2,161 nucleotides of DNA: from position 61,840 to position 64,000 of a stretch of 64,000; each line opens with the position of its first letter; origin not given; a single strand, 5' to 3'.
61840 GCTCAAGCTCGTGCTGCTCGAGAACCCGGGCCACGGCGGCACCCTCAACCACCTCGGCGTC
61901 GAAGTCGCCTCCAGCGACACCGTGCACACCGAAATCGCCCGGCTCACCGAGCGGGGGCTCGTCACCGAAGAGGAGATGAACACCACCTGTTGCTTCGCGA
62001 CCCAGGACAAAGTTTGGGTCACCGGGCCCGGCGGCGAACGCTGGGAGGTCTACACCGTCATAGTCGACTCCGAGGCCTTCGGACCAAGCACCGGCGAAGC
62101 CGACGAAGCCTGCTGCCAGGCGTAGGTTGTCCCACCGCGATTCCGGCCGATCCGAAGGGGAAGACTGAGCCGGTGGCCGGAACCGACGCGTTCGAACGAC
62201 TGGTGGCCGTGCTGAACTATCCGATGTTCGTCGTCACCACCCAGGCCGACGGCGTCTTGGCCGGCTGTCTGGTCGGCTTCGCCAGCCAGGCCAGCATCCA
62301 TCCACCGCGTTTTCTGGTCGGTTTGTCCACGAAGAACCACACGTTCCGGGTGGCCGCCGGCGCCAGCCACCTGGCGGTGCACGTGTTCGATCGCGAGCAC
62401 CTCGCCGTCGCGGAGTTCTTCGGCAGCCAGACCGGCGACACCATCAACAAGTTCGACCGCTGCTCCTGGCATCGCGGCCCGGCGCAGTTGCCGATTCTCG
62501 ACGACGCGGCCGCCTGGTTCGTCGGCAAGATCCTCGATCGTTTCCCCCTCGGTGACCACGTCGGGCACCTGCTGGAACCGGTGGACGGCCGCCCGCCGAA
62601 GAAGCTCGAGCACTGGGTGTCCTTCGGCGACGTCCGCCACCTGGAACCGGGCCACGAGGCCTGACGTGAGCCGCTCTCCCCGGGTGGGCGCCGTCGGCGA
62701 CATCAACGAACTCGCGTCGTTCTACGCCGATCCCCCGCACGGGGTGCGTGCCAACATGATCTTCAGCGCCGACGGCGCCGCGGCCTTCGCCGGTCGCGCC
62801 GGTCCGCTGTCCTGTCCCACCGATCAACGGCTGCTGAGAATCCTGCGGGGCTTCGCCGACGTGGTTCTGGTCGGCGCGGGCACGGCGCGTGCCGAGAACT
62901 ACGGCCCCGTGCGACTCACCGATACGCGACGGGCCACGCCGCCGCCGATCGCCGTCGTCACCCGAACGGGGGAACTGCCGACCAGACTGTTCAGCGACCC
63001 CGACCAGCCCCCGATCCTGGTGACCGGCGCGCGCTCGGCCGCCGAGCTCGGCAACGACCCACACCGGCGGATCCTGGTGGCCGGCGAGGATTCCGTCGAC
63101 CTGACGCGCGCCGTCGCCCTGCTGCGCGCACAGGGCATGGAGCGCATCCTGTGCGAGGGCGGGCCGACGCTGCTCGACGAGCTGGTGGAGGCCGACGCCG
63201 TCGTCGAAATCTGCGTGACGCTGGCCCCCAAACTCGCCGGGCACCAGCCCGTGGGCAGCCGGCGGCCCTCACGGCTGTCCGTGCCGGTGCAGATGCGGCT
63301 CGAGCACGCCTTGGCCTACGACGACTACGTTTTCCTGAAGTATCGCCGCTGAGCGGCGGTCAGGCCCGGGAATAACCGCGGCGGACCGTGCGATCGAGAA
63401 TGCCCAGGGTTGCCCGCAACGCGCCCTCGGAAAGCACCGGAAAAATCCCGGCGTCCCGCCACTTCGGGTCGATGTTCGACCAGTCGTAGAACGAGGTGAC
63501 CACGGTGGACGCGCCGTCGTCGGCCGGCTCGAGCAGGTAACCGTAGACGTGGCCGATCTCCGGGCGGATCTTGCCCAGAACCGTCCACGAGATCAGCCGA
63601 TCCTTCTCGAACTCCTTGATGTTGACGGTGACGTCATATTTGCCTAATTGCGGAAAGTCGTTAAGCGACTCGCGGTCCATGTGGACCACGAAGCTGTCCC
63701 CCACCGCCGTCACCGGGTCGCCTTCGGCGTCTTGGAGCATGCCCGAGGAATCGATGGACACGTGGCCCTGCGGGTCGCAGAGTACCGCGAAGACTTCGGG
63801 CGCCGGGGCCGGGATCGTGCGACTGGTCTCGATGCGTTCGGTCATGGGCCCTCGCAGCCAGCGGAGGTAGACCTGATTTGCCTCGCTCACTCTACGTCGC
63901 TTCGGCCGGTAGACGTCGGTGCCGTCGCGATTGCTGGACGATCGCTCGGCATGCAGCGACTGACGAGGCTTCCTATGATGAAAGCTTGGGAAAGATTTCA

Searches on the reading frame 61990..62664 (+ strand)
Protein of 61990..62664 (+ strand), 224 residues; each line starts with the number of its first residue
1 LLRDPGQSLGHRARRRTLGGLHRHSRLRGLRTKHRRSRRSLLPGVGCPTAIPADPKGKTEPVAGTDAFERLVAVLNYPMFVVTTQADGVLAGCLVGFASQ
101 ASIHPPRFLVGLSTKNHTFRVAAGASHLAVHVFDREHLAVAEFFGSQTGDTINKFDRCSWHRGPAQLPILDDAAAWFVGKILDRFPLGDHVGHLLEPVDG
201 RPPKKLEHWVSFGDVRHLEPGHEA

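Call 17: search_protein_families(library=pfam, proteins=[window:61990-62664:+], max_evalue=0.01)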
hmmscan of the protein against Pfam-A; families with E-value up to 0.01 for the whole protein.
window:61990-62664:+ (224 aa): 1 family
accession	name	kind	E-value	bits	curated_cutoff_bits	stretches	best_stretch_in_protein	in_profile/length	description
PF01613.24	Flavin_Reduct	-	2.3e-24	86.7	27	1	76-204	5-135/153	Flavin reductase like domain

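Call 18: search_protein_families(library=ncbifam, proteins=[window:61990-62664:+])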
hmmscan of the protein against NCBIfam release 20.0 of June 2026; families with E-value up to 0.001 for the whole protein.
window:61990-62664:+ (224 aa): 8 families
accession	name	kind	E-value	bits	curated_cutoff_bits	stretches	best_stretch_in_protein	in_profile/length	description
TIGR02296.1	HpaC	equivalog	6.8e-10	39.2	205.95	1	75-194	8-128/154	4-hydroxyphenylacetate 3-monooxygenase, reductase component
TIGR03615.1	RutF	equivalog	1e-08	35.4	254.75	1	67-190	5-127/156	NADH-dependent FMN reductase RutF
NF012030.0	PRK15486.1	equivalog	1.1e-08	35.1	315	1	70-196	12-139/170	4-hydroxyphenylacetate 3-monooxygenase reductase subunit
NF045630.1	monooxsub_HsaB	equivalog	2.2e-08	34.1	230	1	80-190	22-130/186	3-hydroxy-9,10-secoandrosta-1,3,5(10)-triene-9,17-dione monooxygenase reductase subunit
NF045919.1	HphnlacHdxRed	equivalog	9e-08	31.6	340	1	66-190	8-130/309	p-hydroxyphenylacetate 3-hydroxylase reductase component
NF052639.1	FlvnRedFerAPor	equivalog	1.6e-05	24.6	260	1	80-190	19-125/158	flavin reductase FerA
NF045733.1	StyMonoxStyB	equivalog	0.00039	20.4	200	1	72-191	8-122/150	styrene monooxygenase NADH-dependent flavin reductase subunit StyB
NF042921.1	HpaC_Thermus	equivalog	0.00097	19.2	200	0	68-190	5-120/150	4-hydroxyphenylacetate 3-monooxygenase reductase subunit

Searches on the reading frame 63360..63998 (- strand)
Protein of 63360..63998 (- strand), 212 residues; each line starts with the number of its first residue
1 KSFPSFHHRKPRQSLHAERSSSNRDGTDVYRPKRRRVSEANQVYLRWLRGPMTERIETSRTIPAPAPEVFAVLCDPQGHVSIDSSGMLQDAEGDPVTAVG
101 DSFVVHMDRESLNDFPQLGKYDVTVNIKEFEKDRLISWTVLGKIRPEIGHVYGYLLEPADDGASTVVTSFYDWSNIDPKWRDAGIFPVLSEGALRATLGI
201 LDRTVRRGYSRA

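Call 17: search_protein_families(library=pfam, proteins=[window:63360-63998:-], max_evalue=0.01)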
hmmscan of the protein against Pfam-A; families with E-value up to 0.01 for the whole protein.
window:63360-63998:- (212 aa): 1 family
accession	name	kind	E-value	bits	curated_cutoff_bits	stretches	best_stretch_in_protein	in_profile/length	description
PF10604.15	Polyketide_cyc2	-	1.5e-06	29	27.4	1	55-205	3-141/142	Polyketide cyclase / dehydrase and lipid transport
